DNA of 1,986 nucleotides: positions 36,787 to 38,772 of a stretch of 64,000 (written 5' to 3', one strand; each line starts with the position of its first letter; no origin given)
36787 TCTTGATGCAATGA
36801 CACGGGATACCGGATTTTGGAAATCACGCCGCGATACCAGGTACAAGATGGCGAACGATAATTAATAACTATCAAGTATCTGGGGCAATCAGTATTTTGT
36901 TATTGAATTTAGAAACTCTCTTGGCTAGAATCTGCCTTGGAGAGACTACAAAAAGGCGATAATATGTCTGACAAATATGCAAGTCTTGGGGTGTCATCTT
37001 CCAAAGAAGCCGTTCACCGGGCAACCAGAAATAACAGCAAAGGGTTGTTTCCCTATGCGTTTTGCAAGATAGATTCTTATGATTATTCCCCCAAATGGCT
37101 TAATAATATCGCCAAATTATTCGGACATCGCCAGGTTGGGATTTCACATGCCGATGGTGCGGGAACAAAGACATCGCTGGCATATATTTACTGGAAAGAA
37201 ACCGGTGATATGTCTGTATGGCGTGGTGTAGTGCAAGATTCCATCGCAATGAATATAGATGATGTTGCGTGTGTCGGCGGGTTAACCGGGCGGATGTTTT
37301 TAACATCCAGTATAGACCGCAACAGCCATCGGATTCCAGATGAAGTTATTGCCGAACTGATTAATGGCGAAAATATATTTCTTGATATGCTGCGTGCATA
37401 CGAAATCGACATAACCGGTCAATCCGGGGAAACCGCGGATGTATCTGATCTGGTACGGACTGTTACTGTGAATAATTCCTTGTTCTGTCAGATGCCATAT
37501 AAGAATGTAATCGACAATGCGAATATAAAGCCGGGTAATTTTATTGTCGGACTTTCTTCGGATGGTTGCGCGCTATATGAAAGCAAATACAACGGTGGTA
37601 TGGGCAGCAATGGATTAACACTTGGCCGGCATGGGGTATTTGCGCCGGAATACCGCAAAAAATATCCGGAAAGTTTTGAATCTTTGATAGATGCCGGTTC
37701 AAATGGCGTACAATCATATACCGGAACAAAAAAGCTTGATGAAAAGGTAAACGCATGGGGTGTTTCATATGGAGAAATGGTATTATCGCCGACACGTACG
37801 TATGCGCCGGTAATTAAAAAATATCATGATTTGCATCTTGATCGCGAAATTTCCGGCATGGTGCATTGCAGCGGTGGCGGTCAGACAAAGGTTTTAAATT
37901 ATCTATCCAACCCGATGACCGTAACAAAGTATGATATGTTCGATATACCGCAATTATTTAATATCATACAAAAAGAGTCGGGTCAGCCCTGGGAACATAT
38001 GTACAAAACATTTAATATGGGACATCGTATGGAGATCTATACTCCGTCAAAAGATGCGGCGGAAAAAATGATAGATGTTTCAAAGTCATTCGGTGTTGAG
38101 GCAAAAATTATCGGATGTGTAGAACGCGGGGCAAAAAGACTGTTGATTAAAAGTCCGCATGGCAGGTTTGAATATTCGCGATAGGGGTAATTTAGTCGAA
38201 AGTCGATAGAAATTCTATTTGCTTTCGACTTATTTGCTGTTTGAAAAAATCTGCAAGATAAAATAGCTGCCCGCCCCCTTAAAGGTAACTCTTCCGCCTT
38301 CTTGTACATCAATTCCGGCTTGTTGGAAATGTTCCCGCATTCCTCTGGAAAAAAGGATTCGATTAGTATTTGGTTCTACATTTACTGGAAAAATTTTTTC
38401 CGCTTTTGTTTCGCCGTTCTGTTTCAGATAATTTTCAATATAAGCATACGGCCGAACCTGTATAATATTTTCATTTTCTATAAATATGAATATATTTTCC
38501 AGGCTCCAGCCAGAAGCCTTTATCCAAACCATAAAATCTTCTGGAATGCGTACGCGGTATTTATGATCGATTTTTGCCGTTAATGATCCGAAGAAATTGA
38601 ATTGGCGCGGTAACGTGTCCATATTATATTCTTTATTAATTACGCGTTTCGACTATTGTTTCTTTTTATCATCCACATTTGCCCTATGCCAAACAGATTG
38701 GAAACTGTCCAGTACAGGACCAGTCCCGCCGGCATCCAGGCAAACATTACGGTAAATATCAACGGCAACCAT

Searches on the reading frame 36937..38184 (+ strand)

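Call 20: search_protein_families(library=pfam, proteins=[window:36937-38184:+], max_evalue=1)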
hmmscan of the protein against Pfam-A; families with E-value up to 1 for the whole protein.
window:36937-38184:+ (415 aa): 4 families
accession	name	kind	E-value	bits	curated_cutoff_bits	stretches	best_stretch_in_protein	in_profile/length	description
PF02769.27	AIRS_C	-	8.5e-06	26.5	23.1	1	284-398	44-148/156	AIR synthase related protein, C-terminal domain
PF00586.29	AIRS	-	5.8e-05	23.9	24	1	69-171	16-98/112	AIR synthase related protein, N-terminal domain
PF18610.7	Peripla_BP_7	-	0.071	13.7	36.8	1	287-337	18-63/71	Periplasmic binding protein domain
PF14527.11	LAGLIDADG_WhiA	-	0.22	12.1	23.2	1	362-393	21-52/93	WhiA LAGLIDADG-like domain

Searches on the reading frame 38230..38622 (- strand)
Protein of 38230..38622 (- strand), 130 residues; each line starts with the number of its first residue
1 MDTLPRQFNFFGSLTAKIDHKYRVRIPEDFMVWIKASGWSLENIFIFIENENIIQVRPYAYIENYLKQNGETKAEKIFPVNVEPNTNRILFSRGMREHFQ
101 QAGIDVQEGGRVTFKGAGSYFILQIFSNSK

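Call 20: search_protein_families(library=pfam, proteins=[window:38230-38622:-], max_evalue=1)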
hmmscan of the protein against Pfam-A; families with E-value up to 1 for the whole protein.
window:38230-38622:- (130 aa): 1 family
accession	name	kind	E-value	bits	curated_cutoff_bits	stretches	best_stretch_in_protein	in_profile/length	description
PF02381.23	MraZ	-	0.14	12.6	23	1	12-68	4-55/72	MraZ protein, putative antitoxin-like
